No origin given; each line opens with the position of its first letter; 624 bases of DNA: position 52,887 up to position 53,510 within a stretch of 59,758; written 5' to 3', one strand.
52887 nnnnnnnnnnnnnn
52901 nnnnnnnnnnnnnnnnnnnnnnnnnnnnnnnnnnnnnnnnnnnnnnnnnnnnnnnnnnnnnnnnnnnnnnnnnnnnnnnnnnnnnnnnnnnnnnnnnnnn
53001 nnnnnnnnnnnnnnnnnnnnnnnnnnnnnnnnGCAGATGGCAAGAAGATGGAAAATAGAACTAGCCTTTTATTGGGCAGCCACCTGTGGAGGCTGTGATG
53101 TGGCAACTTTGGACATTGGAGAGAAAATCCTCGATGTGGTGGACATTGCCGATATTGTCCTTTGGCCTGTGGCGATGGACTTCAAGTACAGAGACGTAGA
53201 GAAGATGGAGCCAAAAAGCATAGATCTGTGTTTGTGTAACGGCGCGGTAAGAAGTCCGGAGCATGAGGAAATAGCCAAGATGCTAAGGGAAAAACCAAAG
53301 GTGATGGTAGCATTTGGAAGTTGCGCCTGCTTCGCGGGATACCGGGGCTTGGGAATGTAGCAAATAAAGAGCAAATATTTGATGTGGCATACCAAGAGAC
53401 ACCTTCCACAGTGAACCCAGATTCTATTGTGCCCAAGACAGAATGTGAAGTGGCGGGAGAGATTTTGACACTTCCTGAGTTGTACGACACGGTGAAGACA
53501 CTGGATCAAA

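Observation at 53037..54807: Decaying Mvh-type [NiFe] hydrogenase directly downstream of the HdrA-GltD-HdrA fusion and mvhD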

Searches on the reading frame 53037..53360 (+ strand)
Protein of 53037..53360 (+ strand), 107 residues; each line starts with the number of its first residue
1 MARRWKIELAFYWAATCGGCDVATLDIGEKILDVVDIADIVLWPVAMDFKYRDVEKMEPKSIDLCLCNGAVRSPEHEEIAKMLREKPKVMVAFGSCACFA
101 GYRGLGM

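Call 4: search_protein_families(library=pfam, proteins=[window:53037-53360:+], max_evalue=0.01)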
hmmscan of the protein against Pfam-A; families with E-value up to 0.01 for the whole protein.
window:53037-53360:+ (107 aa): 1 family
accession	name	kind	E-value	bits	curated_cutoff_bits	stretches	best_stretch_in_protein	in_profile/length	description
PF01058.29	Oxidored_q6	-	4.2e-15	56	27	1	17-103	1-84/128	NADH ubiquinone oxidoreductase, 20 Kd subunit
